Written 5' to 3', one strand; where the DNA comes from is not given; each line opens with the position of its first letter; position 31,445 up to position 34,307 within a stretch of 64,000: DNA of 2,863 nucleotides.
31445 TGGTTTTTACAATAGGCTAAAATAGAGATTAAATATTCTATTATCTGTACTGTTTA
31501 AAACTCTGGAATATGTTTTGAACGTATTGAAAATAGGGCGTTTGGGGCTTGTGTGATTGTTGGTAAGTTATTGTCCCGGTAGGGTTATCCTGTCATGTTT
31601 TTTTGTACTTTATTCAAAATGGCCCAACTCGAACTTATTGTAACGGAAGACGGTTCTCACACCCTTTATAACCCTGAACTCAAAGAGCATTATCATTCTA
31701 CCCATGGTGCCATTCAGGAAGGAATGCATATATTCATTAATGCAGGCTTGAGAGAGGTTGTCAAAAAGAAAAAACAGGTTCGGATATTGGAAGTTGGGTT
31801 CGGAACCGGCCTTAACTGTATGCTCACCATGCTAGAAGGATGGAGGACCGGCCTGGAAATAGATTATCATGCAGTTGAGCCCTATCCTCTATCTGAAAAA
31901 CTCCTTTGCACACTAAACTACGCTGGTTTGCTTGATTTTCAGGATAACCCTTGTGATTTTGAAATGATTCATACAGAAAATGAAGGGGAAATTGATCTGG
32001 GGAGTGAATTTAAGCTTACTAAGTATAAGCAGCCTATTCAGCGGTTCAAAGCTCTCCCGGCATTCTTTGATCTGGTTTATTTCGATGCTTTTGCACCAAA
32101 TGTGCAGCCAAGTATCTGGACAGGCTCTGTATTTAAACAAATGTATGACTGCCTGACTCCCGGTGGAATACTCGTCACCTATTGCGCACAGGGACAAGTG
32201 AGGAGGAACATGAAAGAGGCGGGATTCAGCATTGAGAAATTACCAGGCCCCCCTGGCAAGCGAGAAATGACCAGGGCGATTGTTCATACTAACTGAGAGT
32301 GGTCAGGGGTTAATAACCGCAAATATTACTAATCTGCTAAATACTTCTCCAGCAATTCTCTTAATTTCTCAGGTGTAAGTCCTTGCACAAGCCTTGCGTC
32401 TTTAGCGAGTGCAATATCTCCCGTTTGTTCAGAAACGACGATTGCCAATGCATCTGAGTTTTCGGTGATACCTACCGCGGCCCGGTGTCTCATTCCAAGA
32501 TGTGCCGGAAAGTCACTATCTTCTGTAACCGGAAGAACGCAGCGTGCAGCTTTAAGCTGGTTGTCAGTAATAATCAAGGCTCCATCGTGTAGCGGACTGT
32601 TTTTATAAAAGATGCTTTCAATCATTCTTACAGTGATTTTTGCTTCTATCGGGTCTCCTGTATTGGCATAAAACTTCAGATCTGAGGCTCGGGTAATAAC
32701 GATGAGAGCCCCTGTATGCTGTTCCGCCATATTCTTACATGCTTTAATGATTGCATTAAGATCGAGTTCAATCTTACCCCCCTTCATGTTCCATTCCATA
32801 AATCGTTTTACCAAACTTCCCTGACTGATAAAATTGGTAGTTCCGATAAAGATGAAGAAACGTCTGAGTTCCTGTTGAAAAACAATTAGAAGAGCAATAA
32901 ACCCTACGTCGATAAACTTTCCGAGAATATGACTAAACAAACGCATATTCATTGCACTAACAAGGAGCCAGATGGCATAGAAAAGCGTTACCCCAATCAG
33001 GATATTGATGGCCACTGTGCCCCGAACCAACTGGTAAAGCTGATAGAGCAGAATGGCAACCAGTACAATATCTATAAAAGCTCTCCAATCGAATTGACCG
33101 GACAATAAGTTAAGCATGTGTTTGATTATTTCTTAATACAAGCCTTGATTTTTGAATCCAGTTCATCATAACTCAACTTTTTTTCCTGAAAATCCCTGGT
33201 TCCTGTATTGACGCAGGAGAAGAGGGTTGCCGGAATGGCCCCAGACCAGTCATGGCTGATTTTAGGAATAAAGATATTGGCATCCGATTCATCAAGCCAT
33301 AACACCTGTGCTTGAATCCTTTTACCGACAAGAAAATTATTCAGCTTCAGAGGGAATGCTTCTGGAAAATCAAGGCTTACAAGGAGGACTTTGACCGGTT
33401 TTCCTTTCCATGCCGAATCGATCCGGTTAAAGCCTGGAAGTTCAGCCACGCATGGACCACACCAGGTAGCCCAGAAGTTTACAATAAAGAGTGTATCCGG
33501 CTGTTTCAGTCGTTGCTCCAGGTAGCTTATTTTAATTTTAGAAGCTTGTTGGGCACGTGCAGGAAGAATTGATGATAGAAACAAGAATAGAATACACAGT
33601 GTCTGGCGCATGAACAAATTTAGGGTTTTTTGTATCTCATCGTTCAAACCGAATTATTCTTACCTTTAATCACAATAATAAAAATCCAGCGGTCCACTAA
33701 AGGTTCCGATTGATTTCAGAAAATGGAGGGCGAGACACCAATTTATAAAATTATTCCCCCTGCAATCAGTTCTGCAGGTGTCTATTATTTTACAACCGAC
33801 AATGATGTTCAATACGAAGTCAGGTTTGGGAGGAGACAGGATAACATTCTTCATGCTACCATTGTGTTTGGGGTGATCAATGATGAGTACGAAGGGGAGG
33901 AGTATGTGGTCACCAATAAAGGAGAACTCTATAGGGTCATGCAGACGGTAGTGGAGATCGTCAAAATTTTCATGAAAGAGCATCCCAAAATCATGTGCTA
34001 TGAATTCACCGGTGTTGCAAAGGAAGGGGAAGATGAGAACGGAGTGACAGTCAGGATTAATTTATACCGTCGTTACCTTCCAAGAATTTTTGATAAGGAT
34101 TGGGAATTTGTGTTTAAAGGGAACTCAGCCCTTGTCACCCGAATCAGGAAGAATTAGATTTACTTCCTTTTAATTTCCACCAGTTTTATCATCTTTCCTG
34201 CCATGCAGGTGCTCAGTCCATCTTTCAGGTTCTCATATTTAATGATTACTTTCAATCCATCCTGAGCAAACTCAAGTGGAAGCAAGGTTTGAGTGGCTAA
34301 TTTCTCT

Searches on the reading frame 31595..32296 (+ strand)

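Call 71: search_protein_families(library=pfam, proteins=[window:31595-32296:+], max_evalue=0.0001)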
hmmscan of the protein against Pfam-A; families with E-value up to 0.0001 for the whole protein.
window:31595-32296:+ (233 aa): 1 family
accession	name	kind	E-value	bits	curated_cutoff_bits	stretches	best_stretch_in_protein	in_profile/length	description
PF05430.17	Methyltransf_30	-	1.8e-21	76.8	22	1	151-229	44-122/124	S-adenosyl-L-methionine-dependent methyltransferase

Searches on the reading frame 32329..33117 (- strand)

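Call 71: search_protein_families(library=pfam, proteins=[window:32329-33117:-], max_evalue=0.0001)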
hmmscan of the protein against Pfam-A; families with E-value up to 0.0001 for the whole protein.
window:32329-33117:- (262 aa): 2 families
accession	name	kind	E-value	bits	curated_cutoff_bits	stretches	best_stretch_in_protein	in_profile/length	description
PF02457.21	DAC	-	5.5e-41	139.3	27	1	125-242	2-118/119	DisA bacterial checkpoint controller nucleotide-binding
PF19293.4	CdaA_N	-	4.8e-19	68.7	23.8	1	8-84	4-81/81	CdaA N-terminal transmembrane domain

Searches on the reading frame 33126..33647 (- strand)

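Call 71: search_protein_families(library=pfam, proteins=[window:33126-33647:-], max_evalue=0.0001)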
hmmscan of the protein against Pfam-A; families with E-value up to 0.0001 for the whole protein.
window:33126-33647:- (173 aa): 3 families
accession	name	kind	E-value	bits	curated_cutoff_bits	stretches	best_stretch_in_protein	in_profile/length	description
PF00085.26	Thioredoxin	-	7.9e-08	32.7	23.5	1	43-94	10-58/103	Thioredoxin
PF00578.27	AhpC-TSA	-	2.3e-07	31.2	26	1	52-116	26-87/124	AhpC/TSA family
PF08534.16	Redoxin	-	3.7e-05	24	26.6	1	55-93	32-71/148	Redoxin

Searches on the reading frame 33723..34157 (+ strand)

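Call 71: search_protein_families(library=pfam, proteins=[window:33723-34157:+], max_evalue=0.0001)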
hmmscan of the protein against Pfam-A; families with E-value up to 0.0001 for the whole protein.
window:33723-34157:+ (144 aa): 1 family
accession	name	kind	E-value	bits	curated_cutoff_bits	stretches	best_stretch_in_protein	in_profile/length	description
PF22028.2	DUF6934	-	2.1e-05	25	27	1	28-99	26-96/145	Family of unknown function (DUF6934)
